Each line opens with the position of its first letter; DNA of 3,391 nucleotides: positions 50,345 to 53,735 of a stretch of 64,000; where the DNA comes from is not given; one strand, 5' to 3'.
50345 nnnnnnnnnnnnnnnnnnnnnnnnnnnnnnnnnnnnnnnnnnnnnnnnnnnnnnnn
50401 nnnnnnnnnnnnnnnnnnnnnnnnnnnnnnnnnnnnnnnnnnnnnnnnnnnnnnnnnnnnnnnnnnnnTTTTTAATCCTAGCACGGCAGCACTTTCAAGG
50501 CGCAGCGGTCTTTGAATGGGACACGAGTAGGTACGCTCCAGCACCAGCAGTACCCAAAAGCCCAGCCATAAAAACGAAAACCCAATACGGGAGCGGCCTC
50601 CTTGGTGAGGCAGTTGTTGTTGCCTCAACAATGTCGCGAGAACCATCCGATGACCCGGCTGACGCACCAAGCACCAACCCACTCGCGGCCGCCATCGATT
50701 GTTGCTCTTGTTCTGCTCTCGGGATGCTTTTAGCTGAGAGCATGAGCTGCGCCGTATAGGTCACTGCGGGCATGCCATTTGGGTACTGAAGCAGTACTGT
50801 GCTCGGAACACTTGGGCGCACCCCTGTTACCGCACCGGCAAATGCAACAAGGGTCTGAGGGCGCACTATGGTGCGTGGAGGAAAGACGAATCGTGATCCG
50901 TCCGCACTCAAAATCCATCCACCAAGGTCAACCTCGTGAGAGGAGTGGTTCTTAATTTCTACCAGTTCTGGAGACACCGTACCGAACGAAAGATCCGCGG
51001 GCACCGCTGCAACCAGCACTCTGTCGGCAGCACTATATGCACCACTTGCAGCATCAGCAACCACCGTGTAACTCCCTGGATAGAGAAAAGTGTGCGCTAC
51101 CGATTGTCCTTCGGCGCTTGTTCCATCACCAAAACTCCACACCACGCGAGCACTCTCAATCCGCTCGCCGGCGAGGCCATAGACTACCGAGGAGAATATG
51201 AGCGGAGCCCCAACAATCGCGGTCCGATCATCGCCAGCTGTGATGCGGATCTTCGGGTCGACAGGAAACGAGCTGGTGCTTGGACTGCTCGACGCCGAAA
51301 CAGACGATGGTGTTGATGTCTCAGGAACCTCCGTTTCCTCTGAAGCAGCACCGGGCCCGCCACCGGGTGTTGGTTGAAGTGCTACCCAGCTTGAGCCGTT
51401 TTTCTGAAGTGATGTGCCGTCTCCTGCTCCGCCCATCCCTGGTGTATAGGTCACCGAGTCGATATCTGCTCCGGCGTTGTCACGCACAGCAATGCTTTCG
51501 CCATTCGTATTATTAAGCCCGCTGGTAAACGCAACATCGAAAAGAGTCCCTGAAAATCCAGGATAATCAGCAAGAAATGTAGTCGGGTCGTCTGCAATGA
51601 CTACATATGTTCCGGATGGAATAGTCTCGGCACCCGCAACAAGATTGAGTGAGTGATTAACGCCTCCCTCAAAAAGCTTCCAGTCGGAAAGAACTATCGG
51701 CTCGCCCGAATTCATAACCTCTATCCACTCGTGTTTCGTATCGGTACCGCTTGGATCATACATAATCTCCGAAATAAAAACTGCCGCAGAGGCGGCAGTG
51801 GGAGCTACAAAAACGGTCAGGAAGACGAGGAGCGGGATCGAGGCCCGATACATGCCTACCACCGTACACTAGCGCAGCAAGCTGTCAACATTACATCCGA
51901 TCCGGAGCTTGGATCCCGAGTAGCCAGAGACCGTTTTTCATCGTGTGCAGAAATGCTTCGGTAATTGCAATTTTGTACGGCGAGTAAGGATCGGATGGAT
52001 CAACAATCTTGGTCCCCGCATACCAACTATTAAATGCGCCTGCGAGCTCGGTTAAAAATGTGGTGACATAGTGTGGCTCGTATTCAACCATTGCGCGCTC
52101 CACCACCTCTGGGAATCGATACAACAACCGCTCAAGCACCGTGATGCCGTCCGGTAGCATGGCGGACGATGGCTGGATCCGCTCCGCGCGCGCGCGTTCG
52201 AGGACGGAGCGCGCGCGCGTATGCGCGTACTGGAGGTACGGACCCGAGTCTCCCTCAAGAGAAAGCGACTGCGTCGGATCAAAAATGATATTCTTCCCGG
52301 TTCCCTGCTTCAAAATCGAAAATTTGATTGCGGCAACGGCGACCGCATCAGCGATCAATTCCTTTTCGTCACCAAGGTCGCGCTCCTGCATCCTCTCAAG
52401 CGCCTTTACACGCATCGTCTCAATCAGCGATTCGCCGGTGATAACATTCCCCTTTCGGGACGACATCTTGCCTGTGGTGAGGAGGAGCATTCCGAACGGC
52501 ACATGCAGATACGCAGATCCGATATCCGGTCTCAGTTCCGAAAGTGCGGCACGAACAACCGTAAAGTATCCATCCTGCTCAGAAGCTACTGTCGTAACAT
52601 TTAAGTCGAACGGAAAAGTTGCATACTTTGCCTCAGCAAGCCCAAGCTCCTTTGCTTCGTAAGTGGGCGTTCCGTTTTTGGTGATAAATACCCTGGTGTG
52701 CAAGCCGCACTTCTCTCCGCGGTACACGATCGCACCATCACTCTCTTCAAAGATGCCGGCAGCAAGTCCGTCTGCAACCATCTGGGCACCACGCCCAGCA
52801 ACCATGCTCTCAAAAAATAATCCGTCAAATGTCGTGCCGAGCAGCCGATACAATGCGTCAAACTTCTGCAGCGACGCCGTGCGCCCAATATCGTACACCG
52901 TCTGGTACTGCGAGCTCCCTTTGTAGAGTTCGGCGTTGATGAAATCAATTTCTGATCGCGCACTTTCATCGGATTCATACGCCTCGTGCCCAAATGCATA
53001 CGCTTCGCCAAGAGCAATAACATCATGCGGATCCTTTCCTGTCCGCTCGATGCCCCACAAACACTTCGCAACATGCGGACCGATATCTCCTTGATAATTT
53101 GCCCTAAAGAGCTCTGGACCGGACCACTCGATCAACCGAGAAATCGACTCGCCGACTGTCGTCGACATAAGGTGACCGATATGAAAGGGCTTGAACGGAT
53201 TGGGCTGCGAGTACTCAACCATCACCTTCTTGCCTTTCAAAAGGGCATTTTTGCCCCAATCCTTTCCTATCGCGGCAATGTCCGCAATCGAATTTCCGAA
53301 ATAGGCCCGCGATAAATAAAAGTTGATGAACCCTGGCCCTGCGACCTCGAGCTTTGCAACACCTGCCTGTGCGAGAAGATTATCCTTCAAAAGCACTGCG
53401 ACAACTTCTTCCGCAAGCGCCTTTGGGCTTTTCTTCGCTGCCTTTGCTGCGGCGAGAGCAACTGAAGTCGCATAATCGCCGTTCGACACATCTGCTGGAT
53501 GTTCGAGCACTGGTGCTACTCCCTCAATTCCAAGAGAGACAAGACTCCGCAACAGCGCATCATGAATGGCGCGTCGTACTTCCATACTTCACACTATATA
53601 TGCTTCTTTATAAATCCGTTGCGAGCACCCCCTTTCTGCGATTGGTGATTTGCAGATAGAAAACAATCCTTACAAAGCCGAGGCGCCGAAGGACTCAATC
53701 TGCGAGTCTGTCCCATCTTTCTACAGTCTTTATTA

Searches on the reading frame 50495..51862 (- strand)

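Call 73: search_protein_families(library=pfam, proteins=[window:50495-51862:-], max_evalue=0.00001)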
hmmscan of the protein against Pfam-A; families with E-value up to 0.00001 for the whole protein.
window:50495-51862:- (455 aa): 3 families
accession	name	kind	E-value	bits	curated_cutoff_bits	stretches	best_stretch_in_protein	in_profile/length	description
PF00932.25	LTD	-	1.7e-24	86.7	34.3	2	22-140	2-108/109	Lamin Tail Domain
PF18911.6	PKD_4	-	2.1e-08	34.5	27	1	236-268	33-65/85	PKD domain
PF00801.26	PKD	-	3.7e-08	33.7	23.5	1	236-282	28-76/80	PKD domain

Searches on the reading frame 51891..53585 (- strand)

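Call 73: search_protein_families(library=pfam, proteins=[window:51891-53585:-], max_evalue=0.00001)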
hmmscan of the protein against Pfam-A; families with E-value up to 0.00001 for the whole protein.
window:51891-53585:- (564 aa): 3 families
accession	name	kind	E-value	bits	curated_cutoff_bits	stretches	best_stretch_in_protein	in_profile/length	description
PF00750.26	tRNA-synt_1d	-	1.8e-35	123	23.3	1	113-436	14-348/349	tRNA synthetases class I (R), catalytic domain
PF05746.21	DALR_1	-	2.6e-23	82.8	22.3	1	451-564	1-117/117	DALR anticodon binding domain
PF03485.21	Arg_tRNA_synt_N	-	7.3e-18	65.4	21.5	1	4-91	4-85/85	Arginyl tRNA synthetase N terminal domain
